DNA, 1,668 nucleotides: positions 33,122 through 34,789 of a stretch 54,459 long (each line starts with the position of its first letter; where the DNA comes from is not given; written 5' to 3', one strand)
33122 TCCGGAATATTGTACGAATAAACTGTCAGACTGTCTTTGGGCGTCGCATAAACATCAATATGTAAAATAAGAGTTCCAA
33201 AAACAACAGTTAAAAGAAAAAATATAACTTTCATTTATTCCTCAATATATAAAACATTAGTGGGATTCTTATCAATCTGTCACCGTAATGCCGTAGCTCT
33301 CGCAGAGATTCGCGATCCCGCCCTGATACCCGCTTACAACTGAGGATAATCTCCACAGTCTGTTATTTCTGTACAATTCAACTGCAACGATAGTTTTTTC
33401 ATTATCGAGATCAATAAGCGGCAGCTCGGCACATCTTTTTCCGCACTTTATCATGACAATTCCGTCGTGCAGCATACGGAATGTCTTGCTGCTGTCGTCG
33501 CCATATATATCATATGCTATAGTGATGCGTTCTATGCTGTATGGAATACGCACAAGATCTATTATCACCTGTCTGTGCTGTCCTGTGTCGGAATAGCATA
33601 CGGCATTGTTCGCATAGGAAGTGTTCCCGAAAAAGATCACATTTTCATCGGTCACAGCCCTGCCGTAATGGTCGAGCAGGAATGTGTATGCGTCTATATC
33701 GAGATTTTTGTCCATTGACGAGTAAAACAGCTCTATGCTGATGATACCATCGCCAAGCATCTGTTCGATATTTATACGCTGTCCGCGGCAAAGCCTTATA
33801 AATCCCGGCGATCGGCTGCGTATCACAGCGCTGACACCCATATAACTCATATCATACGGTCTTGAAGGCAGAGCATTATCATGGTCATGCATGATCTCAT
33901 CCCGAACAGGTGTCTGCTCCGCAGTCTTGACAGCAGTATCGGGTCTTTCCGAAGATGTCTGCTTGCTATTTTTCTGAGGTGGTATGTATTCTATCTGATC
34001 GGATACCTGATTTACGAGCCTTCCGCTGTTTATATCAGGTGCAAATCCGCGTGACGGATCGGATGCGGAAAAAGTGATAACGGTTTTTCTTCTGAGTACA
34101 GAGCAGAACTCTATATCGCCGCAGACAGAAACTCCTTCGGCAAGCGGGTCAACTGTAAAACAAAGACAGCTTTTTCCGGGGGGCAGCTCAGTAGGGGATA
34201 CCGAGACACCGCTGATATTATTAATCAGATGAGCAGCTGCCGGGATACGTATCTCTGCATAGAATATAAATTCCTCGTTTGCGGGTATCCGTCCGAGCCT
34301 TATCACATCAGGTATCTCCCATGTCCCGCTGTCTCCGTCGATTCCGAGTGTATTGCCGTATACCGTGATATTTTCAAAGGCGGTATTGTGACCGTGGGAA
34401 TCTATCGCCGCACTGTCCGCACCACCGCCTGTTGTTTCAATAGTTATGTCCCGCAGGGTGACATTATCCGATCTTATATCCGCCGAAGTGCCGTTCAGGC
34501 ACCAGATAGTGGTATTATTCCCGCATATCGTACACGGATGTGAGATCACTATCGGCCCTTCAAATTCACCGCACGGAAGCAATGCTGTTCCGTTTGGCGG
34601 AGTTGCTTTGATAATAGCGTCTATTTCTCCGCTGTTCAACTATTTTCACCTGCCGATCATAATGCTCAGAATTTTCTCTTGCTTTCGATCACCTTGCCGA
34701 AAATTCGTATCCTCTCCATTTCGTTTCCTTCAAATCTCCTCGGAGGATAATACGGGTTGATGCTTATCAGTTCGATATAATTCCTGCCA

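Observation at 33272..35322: Self-cleaving XRE/S24 repressor directly coupled to a cytoplasmic beta-helix-TerD fusion protein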

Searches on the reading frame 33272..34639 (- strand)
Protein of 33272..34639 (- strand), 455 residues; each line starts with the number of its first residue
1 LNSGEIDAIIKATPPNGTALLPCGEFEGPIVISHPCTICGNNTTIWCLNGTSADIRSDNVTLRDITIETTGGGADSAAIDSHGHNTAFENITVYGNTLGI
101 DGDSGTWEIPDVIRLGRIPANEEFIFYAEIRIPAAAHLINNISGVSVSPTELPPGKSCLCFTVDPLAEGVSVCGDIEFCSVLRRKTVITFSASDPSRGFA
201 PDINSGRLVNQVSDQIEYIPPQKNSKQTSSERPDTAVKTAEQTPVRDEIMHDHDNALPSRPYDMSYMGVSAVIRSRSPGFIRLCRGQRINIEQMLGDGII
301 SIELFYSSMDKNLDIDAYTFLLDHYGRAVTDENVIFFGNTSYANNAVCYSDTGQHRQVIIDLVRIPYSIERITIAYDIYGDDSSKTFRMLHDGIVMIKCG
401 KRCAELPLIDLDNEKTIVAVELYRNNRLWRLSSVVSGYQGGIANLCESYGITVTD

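Call 3: search_protein_families(library=pfam, proteins=[window:33272-34639:-], max_evalue=1)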
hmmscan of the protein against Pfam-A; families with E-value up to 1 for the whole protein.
window:33272-34639:- (455 aa): 1 family
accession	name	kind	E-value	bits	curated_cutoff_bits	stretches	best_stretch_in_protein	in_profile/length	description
PF02342.23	TerD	-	1e-25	90.7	25.3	1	281-449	3-187/187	TerD domain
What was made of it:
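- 33272..33805 (-): TerD domain of the long-TerD protein (aa 279-455 plus stop), lacking the acidic Ca-binding loop. Pfam TerD, E=1e-25 (call 3).
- Checked: Partner gene, 33272-34639(-), 455 aa. Pfam TerD E=1e-25 at aa 281-449, above the cut-off (call 3).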

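Call 4: search_protein_families(library=ncbifam, proteins=[window:33272-34639:-], max_evalue=1)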
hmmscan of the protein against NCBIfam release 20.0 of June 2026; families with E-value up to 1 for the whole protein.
window:33272-34639:- (455 aa): 1 family
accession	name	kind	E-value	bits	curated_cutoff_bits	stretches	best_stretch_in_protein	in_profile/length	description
TIGR04247.1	NosD_copper_fam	subfamily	1.3e-06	27.3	300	1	7-101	2-101/377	nitrous oxide reductase family maturation protein NosD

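Call 7: find_homologous_proteins(query=window:33272-34639:-, max_evalue=0.001)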
Query window:33272-34639:- (455 aa): 11 proteins with E <= 0.001 among 7875 candidates.
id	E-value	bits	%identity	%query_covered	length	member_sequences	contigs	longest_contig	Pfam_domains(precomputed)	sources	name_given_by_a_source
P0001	1.3e-287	972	92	100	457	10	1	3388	PF02342.24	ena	-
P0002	1.6e-100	355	41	100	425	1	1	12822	PF02342.24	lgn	-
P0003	2.9e-69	252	34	98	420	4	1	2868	PF02342.24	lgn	-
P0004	9.2e-69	250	34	98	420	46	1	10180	PF02342.24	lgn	-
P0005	3.7e-57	212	30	96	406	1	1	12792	PF02342.24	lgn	-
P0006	1.4e-54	204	29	95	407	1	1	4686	PF02342.24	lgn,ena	-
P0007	9.2e-54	201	29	96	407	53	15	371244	PF02342.24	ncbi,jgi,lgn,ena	-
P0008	1.1e-53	201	30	96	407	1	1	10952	PF02342.24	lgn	-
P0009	1.8e-53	200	30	95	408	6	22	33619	PF02342.24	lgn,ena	-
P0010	7.7e-51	191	30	95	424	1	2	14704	PF02342.24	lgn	-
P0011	2.9e-37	147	28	97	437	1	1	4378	PF02342.24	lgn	-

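Call 8: search_solved_structures(query=window:33272-34639:-, max_evalue=1, show_alignments=2)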
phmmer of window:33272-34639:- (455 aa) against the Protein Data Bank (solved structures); distinct sequences matched with E-value up to 1: 6.
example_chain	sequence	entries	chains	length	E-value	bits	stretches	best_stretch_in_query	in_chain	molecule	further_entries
3ibz_A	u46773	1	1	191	1.8e-11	46.7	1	311-453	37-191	Putative tellurium resistant like protein TerD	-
2kxt_A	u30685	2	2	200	6.7e-11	44.7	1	310-452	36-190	Tellurite resistance protein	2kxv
4qdz_A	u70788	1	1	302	0.84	11.5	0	35-88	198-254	Diacylglycerol acyltransferase/mycolyltransferase Ag85C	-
7myg_A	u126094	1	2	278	0.91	11.4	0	35-88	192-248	Diacylglycerol acyltransferase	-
1dqz_A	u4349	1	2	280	0.92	11.3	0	35-88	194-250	PROTEIN (ANTIGEN 85-C)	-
1dqy_A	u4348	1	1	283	0.93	11.3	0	35-88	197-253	PROTEIN (ANTIGEN 85-C)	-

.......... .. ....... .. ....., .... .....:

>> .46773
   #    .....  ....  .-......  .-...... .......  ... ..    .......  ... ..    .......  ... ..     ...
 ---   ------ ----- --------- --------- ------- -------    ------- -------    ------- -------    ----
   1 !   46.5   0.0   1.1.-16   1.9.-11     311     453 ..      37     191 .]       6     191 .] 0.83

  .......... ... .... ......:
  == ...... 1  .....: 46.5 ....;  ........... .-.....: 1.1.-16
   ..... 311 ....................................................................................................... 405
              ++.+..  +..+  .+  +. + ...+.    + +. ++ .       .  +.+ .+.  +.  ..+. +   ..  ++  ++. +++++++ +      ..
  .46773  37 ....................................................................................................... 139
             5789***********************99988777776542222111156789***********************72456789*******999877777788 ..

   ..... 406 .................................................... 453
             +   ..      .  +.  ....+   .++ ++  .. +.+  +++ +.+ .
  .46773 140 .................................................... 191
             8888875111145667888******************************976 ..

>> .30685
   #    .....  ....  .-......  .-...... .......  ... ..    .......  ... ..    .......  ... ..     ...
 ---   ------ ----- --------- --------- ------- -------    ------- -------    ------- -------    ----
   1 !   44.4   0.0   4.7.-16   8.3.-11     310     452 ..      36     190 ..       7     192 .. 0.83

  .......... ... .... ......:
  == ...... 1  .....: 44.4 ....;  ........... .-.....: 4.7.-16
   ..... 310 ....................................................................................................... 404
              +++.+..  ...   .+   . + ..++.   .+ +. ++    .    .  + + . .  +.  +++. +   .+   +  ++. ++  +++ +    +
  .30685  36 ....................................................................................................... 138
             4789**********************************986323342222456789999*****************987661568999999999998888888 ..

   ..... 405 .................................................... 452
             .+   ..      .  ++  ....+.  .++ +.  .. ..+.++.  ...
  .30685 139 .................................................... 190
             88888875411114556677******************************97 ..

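Call 9: find_encoding_contigs(protein=P0007, flank=8000, max_places=6)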
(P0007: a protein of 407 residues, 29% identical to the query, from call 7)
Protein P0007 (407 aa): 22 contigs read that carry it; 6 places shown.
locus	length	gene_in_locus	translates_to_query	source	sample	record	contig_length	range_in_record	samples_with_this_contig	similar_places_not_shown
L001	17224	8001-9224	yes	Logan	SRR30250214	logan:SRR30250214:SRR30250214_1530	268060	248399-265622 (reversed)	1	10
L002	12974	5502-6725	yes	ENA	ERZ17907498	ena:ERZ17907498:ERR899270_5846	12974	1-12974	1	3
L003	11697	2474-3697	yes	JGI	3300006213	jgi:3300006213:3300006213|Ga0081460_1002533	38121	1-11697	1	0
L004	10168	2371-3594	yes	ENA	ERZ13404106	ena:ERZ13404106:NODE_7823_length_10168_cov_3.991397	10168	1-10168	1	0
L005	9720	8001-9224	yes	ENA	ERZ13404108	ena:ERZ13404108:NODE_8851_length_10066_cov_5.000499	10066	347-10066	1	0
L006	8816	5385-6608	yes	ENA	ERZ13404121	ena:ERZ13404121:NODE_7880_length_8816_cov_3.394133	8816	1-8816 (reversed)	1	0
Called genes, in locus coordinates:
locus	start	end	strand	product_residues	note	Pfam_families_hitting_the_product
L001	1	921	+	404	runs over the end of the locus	PF13672:PP2C_2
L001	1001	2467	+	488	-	PF00069:Pkinase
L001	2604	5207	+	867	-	PF00690:Cation_ATPase_N, PF00122:E1-E2_ATPase, PF00702:Hydrolase, PF13246:Cation_ATPase, PF08282:Hydrolase_3 (faint), PF00689:Cation_ATPase_C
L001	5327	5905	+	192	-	PF02342:TerD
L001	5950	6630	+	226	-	PF01987:AIM24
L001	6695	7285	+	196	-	PF02342:TerD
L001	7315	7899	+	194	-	PF02342:TerD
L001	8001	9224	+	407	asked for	PF02342:TerD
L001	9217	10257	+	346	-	PF15617:C-C_Bond_Lyase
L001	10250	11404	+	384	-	PF15609:PRTase_2, PF12500:TRSP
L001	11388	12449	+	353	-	PF11202:StiP, PF15608:PELOTA_1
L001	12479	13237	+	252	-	PF05116:S6PP (faint), PF08282:Hydrolase_3 (weak)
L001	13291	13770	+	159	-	PF00583:Acetyltransf_1, PF13673:Acetyltransf_10 (weak), PF13508:Acetyltransf_7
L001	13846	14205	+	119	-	PF15595:Imm51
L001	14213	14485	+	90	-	-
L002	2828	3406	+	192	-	PF02342:TerD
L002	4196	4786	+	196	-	PF02342:TerD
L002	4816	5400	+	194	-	PF02342:TerD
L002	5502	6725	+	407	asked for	PF02342:TerD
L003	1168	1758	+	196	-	PF02342:TerD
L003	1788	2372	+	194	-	PF02342:TerD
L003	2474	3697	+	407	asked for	PF02342:TerD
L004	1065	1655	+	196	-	PF02342:TerD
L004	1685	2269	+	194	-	PF02342:TerD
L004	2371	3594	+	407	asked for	PF02342:TerD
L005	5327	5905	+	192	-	PF02342:TerD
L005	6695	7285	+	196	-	PF02342:TerD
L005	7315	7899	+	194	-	PF02342:TerD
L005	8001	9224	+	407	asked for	PF02342:TerD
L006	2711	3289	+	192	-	PF02342:TerD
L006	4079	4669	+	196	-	PF02342:TerD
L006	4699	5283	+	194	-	PF02342:TerD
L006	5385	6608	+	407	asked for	PF02342:TerD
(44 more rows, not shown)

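Call 10: find_encoding_contigs(protein=P0002, flank=8000, max_places=4)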
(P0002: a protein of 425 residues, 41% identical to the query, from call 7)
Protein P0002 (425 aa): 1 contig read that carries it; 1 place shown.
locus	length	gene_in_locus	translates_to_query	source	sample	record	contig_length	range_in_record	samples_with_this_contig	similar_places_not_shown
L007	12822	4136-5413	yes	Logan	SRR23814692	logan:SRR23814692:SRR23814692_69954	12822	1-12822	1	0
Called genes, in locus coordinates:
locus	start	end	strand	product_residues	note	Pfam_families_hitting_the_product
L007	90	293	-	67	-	PF01471:PG_binding_1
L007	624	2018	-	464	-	PF01471:PG_binding_1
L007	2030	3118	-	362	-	-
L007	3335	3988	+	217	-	PF12844:HTH_19 (faint), PF13560:HTH_31, PF01381:HTH_3, PF00717:Peptidase_S24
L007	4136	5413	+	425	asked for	PF02342:TerD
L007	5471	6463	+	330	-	PF08478:POTRA_1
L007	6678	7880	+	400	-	PF00091:Tubulin, PF12327:FtsZ_C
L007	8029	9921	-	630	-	PF09826:Beta_propel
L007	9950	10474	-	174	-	PF07638:Sigma70_ECF, PF04542:Sigma70_r2, PF08281:Sigma70_r4_2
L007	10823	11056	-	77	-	PF20476:DUF6718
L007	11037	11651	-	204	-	PF04607:RelA_SpoT (weak)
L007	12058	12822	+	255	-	?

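Call 11: find_encoding_contigs(protein=P0004, flank=8000, max_places=4)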
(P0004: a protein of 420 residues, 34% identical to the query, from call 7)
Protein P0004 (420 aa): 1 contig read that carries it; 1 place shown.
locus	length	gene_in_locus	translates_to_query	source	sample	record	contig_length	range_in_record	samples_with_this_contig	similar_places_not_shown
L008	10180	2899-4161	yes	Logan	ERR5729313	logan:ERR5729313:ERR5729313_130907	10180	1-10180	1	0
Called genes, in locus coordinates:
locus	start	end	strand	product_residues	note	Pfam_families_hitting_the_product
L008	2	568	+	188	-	?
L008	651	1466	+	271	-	PF01987:AIM24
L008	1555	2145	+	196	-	PF02342:TerD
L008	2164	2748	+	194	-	PF02342:TerD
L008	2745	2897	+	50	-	-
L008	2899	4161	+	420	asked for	PF02342:TerD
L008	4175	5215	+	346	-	PF15617:C-C_Bond_Lyase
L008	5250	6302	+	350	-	PF15632:ATPgrasp_Ter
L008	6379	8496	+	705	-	PF15609:PRTase_2, PF12500:TRSP, PF11202:StiP, PF15608:PELOTA_1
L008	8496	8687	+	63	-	-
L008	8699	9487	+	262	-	PF05116:S6PP (weak), PF08282:Hydrolase_3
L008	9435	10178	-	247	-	?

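Call 12: find_encoding_contigs(protein=P0005, flank=8000, max_places=3)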
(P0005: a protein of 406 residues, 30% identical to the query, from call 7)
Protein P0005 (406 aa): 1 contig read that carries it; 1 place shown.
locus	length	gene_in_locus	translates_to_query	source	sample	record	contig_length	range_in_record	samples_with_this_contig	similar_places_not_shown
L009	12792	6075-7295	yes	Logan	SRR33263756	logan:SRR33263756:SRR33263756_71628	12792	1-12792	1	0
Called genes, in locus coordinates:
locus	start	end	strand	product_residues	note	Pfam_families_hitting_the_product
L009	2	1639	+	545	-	?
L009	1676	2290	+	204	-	PF02342:TerD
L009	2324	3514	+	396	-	PF02342:TerD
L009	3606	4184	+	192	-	PF02342:TerD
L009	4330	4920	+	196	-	PF02342:TerD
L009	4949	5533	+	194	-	PF02342:TerD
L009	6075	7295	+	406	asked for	PF02342:TerD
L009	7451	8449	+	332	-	PF21360:PylC-like_N (weak), PF15632:ATPgrasp_Ter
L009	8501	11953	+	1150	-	PF01057:Parvo_NS1 (faint), PF13191:AAA_16 (faint), PF13401:AAA_22 (faint), PF07724:AAA_2, PF00004:AAA, PF07728:AAA_5, PF00004:AAA, PF01434:Peptidase_M41, +9 more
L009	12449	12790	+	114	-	?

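Call 13: find_encoding_contigs(protein=P0001, flank=8000, max_places=3)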
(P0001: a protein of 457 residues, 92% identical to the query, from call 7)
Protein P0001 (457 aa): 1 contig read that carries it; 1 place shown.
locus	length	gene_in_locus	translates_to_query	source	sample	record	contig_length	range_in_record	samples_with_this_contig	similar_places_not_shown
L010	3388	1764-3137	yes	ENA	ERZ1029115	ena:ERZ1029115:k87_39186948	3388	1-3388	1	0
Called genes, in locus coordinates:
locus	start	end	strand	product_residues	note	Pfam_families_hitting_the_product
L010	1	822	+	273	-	?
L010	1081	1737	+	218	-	PF13560:HTH_31, PF01381:HTH_3, PF12844:HTH_19, PF13413:HTH_25 (weak), PF13443:HTH_26, PF00717:Peptidase_S24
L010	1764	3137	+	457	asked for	PF02342:TerD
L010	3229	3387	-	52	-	?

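Call 20: find_related_loci(query=A1, collection=genome_contigs, flank=6000)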
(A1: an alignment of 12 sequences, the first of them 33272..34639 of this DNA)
Query A1 (455 aa) in genome_contigs; peptide patterns used: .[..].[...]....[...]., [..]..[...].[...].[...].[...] (x = any residue, [..] = any of these).
88 stretches matched a pattern; 65 encode a relative of the query (tblastn E <= 1e-3); 65 distinct loci.
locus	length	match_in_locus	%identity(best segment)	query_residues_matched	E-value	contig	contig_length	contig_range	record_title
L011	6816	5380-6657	41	1-455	1e-110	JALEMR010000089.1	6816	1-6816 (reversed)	MAG: Oscillospiraceae bacterium isolate SUG144 k141_6324648, whole genome shotgun sequence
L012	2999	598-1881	40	1-455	2e-110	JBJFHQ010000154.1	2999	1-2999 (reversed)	MAG: Oscillospiraceae bacterium isolate PUUB57_bin.035 NODE_23943_length_2999_cov_5.723166, whole genome shotgun sequenc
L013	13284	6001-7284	40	1-455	5e-106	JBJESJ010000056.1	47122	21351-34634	MAG: Oscillospiraceae bacterium isolate PUUB48_bin.034 NODE_221_length_47122_cov_8.411690, whole genome shotgun sequence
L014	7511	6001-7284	39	1-455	2e-100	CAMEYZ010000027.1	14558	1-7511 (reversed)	MAG: uncultured Clostridia bacterium isolate SRR11489789_bin.86_metaWRAP_v1.3_MAG genome assembly, contig: ERZ11466733.6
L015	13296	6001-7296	39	1-455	1e-99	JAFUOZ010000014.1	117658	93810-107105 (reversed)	MAG: Oscillospiraceae bacterium isolate RGIG4694 Roe_deer_Rectum.Co__c310511, whole genome shotgun sequence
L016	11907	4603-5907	37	1-455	3e-91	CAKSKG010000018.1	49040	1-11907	MAG: uncultured Oscillospiraceae bacterium isolate REFINED_METABAT215_TOP10_CONTIGS_1500_ASSEMBLY_K77_MERGED__Hadza_PheC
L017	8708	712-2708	34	6-453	3e-75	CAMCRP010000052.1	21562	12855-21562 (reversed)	MAG: uncultured Ruminococcus sp. isolate SRR17382099_bin.44_metaWRAP_v1.3_MAG genome assembly, contig: ERZ10544625.1602,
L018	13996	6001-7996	34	6-453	6e-74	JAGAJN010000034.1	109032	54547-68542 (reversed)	MAG: Oscillospiraceae bacterium isolate RGIG8500 Water_deer_Cecum-1__c339772, whole genome shotgun sequence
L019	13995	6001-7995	34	6-453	3e-73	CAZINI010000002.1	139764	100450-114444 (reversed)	MAG TPA_asm: uncultured Ruminococcus sp. isolate binchicken_co370_326 genome assembly, contig: NODE_151_length_139764_co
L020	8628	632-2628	34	6-453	6e-73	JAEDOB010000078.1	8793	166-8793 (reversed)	MAG: Oscillospiraceae bacterium isolate MAG307 NODE_10063_length_8793_cov_7.678645, whole genome shotgun sequence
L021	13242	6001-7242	33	6-453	7e-66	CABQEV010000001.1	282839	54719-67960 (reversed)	MAG TPA_asm: uncultured Ruminococcaceae bacterium isolate MGYG-HGUT-00517 genome assembly, contig: GUT_GENOME014162_1, w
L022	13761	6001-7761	32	5-453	5e-66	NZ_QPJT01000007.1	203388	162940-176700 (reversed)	Anaerobacterium chartisolvens strain DSM 27016 Ga0244570_107, whole genome shotgun sequence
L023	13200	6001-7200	32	15-453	8e-66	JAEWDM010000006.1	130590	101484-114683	MAG: Bacillota bacterium isolate OH_PBB_98 k127_1393659, whole genome shotgun sequence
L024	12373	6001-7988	32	5-453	9e-64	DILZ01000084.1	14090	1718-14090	MAG TPA_asm: Ruminococcaceae bacterium UBA5579 UBA5579_contig_92, whole genome shotgun sequence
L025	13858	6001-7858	31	16-453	1e-63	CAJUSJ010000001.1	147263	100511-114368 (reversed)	MAG TPA_asm: uncultured Lachnospiraceae bacterium isolate MGBC165023 genome assembly, contig: MGBC165023.1, whole genome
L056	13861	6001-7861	29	6-453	3e-47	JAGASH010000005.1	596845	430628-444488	MAG: Oscillospiraceae bacterium isolate RGIG8728 Water_deer_Colon-4__c232, whole genome shotgun sequence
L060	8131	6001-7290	25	5-454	1e-38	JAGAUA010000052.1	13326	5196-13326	MAG: Oscillospiraceae bacterium isolate RGIG8773 Water_deer_Colon.Co__c1194047, whole genome shotgun sequence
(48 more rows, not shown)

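Call 42: predict_structure(alignment_id=A1)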
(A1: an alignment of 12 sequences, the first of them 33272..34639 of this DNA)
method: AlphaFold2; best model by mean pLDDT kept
length: 455 residues; sequences in the alignment: 12
mean_pLDDT: 76.2   pTM: 0.61
mean pLDDT of the five models: 76.2, 74.7, 74.2, 73.5, 72.0
residues with pLDDT >= 90: 160; 70-90: 195; 50-70: 17; < 50: 83
segments of 3 or more residues with pLDDT < 50: 198-278
pLDDT, mean of each block of 10 residues (from residue 1): 71 93 86 94 85 94 90 75 92 91 87 81 90 93 91 94 86 85 87 64 35 26 27 31 28 25 24 40 83 78 88 86 87 87 90 81 87 91 82 89 87 91 82 87 88 75
secondary structure, 60 per line:
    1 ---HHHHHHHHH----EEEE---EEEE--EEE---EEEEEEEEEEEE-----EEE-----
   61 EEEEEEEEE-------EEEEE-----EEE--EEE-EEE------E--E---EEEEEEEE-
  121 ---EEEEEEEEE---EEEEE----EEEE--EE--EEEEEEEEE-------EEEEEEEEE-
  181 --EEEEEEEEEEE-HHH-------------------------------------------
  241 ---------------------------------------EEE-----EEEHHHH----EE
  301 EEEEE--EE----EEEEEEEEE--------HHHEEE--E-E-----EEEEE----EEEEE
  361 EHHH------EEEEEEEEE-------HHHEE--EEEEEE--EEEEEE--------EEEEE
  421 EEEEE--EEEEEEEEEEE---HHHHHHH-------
elements in order: H4-12 E17-20 E24-27 E30-32 E36-47 E53-55 E61-69 E77-81 E87-89 E92-94 E96-98 E112-119 E124-132 E136-140 E145-148 E155-163 E171-179 E183-193 E280-282 E288-290 H291-294 E299-305 E314-322 E334-336 E347-351 E356-361 E371-379 E394-399 E402-407 E416-425 E428-438 H442-448
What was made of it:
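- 33806..34048 (-): Disordered, poorly conserved linker (aa 198-278). pLDDT below 50 (call 42).
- Checked: Residues 198-278 are predicted disordered (call 42).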
